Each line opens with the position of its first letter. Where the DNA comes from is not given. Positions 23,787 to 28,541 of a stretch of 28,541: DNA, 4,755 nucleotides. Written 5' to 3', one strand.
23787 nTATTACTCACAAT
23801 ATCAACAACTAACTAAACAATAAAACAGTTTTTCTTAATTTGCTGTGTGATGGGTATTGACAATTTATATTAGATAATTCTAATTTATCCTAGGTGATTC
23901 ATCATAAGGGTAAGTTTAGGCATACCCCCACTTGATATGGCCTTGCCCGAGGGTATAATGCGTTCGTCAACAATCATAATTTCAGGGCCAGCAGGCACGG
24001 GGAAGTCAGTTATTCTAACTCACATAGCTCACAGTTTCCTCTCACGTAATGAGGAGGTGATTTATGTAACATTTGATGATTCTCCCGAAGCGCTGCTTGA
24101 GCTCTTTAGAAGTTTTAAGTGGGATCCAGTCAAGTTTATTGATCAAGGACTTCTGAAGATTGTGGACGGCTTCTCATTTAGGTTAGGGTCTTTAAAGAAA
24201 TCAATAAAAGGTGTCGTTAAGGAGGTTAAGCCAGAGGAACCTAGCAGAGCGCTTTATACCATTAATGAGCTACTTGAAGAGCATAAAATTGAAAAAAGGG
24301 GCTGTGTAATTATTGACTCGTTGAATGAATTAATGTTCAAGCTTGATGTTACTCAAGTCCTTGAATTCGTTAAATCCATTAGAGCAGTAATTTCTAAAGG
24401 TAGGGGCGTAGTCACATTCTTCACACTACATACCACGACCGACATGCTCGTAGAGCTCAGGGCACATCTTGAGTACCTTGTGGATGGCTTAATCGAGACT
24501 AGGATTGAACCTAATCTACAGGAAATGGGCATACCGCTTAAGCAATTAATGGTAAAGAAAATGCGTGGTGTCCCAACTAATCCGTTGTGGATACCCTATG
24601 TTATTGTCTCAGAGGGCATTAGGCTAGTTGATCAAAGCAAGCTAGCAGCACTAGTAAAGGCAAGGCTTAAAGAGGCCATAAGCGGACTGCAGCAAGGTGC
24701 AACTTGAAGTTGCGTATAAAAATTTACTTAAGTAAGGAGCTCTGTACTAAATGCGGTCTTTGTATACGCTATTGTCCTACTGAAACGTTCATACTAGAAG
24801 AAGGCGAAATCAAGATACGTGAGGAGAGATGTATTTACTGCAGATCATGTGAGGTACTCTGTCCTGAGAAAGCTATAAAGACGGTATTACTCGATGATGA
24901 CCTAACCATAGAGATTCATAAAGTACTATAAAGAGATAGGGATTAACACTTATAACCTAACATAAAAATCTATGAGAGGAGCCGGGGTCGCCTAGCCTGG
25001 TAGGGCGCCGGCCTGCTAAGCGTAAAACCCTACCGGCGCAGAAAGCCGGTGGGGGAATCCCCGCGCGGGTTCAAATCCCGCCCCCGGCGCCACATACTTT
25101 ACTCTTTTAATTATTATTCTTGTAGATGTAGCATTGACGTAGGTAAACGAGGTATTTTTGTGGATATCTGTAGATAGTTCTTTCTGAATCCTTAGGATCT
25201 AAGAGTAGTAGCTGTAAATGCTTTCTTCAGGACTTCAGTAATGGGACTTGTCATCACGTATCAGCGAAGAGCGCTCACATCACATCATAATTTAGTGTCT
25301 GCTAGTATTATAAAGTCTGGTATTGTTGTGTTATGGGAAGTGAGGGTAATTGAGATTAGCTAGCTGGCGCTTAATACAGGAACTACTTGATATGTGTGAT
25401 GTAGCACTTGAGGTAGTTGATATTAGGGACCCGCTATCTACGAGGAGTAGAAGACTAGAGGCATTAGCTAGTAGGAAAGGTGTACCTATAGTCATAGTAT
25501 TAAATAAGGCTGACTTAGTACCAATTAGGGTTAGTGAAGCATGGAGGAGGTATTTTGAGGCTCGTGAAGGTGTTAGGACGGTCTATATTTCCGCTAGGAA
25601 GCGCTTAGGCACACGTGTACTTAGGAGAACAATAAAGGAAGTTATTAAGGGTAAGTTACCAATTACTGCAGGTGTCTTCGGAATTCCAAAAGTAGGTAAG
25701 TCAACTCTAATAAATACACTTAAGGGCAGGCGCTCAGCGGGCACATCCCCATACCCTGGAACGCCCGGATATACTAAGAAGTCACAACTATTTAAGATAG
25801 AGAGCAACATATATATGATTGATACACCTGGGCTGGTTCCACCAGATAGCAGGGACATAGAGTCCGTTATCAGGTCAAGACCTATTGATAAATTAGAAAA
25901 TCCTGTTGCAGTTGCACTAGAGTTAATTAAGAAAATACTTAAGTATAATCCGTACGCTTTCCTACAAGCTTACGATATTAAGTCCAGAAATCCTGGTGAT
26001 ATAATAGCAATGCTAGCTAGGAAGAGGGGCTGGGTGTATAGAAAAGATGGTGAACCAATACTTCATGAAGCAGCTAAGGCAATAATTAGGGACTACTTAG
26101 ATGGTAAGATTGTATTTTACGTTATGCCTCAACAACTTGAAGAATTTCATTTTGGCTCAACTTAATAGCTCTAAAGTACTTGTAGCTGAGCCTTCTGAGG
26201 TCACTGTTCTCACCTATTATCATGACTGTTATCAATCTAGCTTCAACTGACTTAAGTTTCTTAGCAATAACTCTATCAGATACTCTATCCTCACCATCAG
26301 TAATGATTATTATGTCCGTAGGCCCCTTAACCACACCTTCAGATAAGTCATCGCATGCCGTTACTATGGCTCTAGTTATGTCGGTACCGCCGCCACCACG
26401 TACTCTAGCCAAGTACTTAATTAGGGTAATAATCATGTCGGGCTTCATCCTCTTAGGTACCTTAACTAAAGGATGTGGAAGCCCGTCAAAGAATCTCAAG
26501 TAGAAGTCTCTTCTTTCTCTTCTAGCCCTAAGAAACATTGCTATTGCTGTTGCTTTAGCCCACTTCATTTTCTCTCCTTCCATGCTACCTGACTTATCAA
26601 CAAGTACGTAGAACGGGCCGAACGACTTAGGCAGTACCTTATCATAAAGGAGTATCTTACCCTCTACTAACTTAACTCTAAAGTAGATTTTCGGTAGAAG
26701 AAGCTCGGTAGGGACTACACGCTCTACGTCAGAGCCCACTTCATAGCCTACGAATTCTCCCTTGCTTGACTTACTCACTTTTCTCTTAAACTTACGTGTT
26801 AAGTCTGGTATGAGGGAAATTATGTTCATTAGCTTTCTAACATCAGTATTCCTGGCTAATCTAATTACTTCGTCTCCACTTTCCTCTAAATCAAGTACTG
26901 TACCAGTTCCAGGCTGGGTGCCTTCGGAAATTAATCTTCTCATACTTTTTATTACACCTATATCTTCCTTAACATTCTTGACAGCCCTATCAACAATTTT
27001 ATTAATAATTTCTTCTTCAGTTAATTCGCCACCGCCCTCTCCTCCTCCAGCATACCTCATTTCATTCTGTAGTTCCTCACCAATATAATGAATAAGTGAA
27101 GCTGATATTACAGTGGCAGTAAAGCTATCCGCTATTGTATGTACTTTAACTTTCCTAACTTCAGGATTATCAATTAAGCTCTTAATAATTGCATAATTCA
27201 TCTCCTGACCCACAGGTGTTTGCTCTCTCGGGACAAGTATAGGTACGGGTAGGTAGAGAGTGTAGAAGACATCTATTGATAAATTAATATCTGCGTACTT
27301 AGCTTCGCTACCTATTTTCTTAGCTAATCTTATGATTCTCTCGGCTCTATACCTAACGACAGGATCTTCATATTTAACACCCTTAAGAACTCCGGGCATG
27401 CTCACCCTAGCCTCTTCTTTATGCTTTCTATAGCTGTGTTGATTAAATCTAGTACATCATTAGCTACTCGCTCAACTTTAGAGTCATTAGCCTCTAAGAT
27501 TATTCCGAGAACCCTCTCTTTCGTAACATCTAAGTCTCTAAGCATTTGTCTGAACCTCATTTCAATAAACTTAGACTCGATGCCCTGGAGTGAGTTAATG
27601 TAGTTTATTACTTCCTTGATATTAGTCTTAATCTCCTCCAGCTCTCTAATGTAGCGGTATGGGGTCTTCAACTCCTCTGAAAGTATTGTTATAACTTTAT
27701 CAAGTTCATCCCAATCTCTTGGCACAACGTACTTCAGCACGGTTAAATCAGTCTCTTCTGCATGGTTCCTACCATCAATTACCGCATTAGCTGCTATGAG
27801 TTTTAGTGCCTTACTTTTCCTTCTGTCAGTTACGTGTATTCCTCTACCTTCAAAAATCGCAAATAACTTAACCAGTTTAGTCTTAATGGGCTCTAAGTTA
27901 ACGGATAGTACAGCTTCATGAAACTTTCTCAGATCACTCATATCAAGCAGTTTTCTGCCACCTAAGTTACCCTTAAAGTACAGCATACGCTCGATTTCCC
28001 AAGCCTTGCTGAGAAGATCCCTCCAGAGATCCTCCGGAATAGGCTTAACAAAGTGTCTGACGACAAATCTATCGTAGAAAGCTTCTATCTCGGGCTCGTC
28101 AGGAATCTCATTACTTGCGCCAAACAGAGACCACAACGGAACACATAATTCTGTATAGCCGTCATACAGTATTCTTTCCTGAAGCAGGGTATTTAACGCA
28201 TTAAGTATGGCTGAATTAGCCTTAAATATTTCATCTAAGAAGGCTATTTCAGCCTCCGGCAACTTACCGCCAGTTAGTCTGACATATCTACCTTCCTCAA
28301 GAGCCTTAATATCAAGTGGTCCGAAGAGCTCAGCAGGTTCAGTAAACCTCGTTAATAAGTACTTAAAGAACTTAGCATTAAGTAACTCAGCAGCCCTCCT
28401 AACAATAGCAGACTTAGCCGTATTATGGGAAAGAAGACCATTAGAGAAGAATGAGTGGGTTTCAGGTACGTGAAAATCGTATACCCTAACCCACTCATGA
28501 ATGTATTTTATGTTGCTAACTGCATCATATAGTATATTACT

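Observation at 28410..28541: Intein inside the P-loop of a MoxR/RavA AAA+ ATPase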

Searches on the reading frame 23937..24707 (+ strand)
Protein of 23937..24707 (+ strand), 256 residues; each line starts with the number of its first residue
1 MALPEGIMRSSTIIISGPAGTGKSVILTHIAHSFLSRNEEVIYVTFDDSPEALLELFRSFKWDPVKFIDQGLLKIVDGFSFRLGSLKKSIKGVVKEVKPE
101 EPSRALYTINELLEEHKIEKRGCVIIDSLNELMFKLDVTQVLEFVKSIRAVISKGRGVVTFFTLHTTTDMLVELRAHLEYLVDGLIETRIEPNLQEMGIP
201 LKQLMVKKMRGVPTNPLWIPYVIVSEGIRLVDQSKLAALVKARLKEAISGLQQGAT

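Call 50: search_protein_families(library=pfam, proteins=[window:23937-24707:+], max_evalue=0.001)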
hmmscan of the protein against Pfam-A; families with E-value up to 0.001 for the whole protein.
window:23937-24707:+ (256 aa): 16 families
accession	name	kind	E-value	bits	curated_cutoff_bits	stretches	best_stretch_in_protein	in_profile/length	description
PF06745.19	ATPase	-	1.1e-27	97.3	26.6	1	5-233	14-229/231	KaiC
PF24883.2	NPHP3_N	-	2.5e-07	31.5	24.8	1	10-147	22-148/164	Nephrocystin 3, N-terminal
PF13401.12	AAA_22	-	2.4e-06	28.3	27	1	11-159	6-117/130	AAA domain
PF25199.1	nSTAND_NTPase5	-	4.9e-06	26.9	34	1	10-52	41-84/145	Novel STAND NTPase 5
PF13191.12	AAA_16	-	6.8e-06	27.1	32.6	1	11-130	25-142/167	AAA ATPase domain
PF13173.12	AAA_14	-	7.5e-06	26.4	27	1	11-57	3-48/129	AAA domain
PF10483.15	Elong_Iki1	-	1e-05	25.7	22.5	1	25-188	28-153/292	Elongator subunit Iki1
PF20720.3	nSTAND3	-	1.4e-05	25.2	27.2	1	10-57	17-61/155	Novel STAND NTPase 3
PF05763.18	DUF835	-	4e-05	23.8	33.1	1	94-162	53-118/136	Protein of unknown function (DUF835)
PF07088.17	GvpD_P-loop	-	4.3e-05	23.9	24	1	11-193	11-177/189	GvpD gas vesicle protein, P-loop domain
PF13245.12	AAA_19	-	0.00033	21.3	25.1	0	7-46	8-49/134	AAA domain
PF23365.1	DUF7090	-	0.00045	20.4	27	1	69-168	67-163/192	Family of unknown function (DUF7090)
PF05729.18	NACHT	-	0.00059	20.2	26.7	0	12-34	2-24/167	NACHT domain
PF01637.24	ATPase_2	-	0.00066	20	33.2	0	11-137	21-126/225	ATPase domain predominantly from Archaea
PF13481.12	AAA_25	-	0.00067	19.8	27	0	6-50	28-84/195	AAA domain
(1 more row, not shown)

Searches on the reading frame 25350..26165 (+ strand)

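Call 50: search_protein_families(library=pfam, proteins=[window:25350-26165:+], max_evalue=0.001)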
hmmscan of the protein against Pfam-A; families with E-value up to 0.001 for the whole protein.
window:25350-26165:+ (271 aa): 5 families
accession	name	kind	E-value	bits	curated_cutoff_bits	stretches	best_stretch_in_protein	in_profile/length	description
PF01926.29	MMR_HSR1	-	4.2e-16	59.5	21.9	1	107-173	2-66/113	50S ribosome-binding GTPase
PF03193.22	RsgA_GTPase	-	5.3e-13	49.6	30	1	34-162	43-168/174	RsgA GTPase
PF00009.33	GTP_EFTU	-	1.5e-08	34.9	26.5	1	13-98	90-185/188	Elongation factor Tu GTP binding domain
PF02421.24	FeoB_N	-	2.1e-08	34.3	27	1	107-162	3-57/156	Ferrous iron transport protein B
PF00350.29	Dynamin_N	-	1.6e-06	28.7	27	0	109-138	3-32/168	Dynamin family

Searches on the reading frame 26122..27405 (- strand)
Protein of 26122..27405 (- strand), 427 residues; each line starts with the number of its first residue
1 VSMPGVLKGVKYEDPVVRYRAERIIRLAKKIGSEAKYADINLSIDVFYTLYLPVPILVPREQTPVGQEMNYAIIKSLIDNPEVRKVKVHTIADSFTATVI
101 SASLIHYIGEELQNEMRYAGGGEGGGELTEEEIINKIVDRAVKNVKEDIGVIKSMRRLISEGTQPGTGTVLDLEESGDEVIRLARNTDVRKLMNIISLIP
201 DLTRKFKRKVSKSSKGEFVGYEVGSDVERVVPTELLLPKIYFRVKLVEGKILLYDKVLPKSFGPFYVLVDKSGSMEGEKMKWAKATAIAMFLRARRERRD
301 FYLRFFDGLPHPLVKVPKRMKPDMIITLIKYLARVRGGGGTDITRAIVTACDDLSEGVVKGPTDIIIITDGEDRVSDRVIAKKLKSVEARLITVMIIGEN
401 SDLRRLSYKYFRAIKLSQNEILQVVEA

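Call 6: search_protein_families(library=pfam, proteins=[window:26122-27405:-], max_evalue=0.1)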
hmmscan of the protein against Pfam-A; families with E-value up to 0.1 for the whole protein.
window:26122-27405:- (427 aa): 3 families
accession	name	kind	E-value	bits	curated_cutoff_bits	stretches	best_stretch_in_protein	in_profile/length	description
PF13519.12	VWA_2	-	1.1e-07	32.9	27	1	266-372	2-107/107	von Willebrand factor type A domain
PF00092.34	VWA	-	1.7e-06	28.8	23.8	1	266-400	3-141/174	von Willebrand factor type A domain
PF05762.20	VWA_CoxE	-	2e-06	27.8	26.4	1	267-408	61-196/222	VWA domain containing CoxE-like protein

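Call 7: search_protein_families(library=ncbifam, proteins=[window:26122-27405:-], max_evalue=0.1)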
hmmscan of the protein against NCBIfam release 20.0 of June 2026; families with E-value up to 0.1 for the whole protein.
window:26122-27405:- (427 aa): 4 families
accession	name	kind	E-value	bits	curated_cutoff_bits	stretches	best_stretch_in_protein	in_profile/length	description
NF008230.0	PRK10997.1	equivalog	8e-08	31.9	500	1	262-380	323-436/487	ATPase RavA stimulator ViaA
TIGR03788.1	marine_srt_targ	equivalog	2.2e-07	29.7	551.65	1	268-394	277-403/629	marine proteobacterial sortase target protein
TIGR02442.1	Cob-chelat-sub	hypoth_equivalog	2.5e-05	22.9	779.45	1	267-377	477-587/641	putative cobaltochelatase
TIGR02031.1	BchD-ChlD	equivalog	0.0062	15.3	499.55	1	267-374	428-533/608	magnesium chelatase ATPase subunit D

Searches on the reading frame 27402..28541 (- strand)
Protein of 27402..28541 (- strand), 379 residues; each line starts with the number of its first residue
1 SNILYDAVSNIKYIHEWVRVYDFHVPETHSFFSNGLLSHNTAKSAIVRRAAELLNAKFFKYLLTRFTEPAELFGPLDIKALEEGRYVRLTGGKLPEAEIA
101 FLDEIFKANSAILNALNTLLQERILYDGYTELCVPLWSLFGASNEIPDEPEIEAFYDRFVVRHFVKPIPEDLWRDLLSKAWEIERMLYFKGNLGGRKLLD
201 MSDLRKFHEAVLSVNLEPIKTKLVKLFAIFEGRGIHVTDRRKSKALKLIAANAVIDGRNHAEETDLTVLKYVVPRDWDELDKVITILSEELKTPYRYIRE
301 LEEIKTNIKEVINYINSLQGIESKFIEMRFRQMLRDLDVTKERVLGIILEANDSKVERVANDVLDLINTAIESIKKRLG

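Call 6: search_protein_families(library=pfam, proteins=[window:27402-28541:-], max_evalue=0.1)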
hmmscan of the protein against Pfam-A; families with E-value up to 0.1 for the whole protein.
window:27402-28541:- (379 aa): 4 families
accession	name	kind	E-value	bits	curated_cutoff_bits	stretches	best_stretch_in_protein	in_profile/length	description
PF20030.5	bpMoxR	-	1.1e-51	175.2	27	1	40-186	41-187/205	MoxR domain in the MoxR-vWA-beta-propeller ternary systems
PF07728.20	AAA_5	-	7.6e-22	78.3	22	1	41-159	10-139/139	AAA domain (dynein-related subfamily)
PF17868.7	AAA_lid_8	-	3.9e-09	36.6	22.8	1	232-283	17-68/72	AAA lid domain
PF14890.11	Intein_splicing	-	3.7e-05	24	35.8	1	2-40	117-155/155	Intein splicing domain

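Call 7: search_protein_families(library=ncbifam, proteins=[window:27402-28541:-], max_evalue=0.1)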
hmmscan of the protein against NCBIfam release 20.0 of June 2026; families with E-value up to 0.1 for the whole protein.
window:27402-28541:- (379 aa): 3 families
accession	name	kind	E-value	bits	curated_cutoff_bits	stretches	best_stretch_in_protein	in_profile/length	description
NF010054.0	PRK13531.1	equivalog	2.2e-42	145.8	681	1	41-286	50-297/498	ATPase RavA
TIGR01443.1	intein_Cterm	domain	4.4e-07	29.9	15.6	1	20-41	2-24/24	intein C-terminal splicing region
NF006207.0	PRK08332.1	equivalog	0.00087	16.6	2400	1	20-47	1221-1248/1684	vitamin B12-dependent ribonucleotide reductase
